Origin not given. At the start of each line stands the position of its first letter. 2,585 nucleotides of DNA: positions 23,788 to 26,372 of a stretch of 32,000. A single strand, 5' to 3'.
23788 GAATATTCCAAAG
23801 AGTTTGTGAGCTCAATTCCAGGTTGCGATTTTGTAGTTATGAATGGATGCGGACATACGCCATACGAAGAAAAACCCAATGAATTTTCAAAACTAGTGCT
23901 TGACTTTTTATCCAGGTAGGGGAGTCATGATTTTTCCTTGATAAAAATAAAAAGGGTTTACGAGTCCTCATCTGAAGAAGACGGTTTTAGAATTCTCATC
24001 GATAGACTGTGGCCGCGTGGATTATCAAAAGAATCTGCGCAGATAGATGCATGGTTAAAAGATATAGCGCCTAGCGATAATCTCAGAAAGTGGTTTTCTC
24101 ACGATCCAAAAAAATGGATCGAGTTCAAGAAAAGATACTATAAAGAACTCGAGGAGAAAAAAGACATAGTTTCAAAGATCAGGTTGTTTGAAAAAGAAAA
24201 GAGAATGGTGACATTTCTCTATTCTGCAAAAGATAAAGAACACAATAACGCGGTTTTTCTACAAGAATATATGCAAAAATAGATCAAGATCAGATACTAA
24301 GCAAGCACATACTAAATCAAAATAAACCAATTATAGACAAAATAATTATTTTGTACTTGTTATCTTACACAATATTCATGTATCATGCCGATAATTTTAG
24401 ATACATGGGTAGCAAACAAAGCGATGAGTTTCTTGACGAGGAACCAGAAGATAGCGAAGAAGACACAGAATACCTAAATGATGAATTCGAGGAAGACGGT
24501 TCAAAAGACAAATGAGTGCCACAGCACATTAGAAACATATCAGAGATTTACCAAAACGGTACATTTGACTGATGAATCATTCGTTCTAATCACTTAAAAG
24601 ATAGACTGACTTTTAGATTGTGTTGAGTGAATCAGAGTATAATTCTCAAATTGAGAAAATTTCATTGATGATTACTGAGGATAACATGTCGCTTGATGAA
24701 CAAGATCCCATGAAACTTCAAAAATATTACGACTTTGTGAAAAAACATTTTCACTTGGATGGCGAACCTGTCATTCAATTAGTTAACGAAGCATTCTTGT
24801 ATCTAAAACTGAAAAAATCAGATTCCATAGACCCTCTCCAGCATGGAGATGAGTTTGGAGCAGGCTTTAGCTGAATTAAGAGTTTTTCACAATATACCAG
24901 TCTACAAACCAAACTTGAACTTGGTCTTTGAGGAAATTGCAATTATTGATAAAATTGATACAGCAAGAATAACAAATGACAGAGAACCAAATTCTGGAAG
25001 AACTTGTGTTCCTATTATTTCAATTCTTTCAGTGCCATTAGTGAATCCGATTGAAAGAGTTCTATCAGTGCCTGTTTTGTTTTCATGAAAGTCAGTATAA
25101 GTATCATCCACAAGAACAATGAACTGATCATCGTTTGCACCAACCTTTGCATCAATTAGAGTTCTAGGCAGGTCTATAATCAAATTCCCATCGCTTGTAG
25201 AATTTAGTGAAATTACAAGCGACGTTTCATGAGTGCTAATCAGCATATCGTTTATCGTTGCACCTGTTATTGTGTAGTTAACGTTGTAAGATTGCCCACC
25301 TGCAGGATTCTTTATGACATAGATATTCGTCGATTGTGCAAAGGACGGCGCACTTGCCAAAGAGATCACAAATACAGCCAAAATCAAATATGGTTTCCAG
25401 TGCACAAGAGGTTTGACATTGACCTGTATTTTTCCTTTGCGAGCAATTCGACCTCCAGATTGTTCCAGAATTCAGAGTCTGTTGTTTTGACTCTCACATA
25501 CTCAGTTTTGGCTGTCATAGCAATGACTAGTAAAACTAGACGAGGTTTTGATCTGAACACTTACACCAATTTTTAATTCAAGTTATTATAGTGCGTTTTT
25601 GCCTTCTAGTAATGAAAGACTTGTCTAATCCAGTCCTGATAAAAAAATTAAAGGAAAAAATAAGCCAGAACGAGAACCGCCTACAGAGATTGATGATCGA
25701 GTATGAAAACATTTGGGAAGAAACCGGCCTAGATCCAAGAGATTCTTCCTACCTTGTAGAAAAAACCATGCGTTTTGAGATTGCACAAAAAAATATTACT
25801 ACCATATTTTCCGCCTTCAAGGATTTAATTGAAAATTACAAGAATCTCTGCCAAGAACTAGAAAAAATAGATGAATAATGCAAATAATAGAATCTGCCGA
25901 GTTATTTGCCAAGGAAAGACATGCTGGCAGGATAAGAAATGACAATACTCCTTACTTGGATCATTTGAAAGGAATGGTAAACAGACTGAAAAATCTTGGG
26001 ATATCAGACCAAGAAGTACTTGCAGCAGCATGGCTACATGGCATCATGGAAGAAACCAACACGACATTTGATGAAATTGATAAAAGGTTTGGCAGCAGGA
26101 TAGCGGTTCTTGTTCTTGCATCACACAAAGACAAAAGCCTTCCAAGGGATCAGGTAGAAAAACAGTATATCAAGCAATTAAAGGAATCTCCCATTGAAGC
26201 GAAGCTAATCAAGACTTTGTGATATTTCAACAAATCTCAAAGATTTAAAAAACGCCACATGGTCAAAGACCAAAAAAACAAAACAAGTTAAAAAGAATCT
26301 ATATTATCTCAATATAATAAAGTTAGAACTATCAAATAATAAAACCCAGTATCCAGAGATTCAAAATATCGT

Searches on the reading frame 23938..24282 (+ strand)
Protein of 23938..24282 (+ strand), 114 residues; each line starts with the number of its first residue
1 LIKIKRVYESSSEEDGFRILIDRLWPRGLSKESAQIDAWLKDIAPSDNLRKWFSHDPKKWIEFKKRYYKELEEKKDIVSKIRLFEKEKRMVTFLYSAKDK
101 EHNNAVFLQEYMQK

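Call 6: search_protein_families(library=pfam, proteins=[window:23938-24282:+], max_evalue=0.01)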
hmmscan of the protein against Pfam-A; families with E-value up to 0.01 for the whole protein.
window:23938-24282:+ (114 aa): 3 families
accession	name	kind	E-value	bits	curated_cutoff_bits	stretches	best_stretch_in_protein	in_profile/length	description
PF22752.1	DUF488-N3i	-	4.9e-37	127.8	27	1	1-113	1-112/131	Inactive DUF488-N3 subclade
PF04343.18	DUF488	-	2.4e-32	112.6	22.2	1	3-112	1-121/121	Domain of unknown function DUF488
PF22751.1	DUF488-N3a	-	1.7e-23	83.6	27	1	2-113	1-115/118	Active DUF488-N3 subclade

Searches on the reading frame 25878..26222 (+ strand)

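Call 35: search_protein_families(library=pfam, proteins=[window:25878-26222:+], max_evalue=0.001)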
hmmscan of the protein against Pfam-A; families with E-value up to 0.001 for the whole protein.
window:25878-26222:+ (114 aa): 1 family
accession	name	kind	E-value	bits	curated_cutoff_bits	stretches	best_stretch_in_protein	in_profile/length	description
PF13328.12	HD_4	-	7.4e-13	49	27.2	1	10-91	4-83/156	HD domain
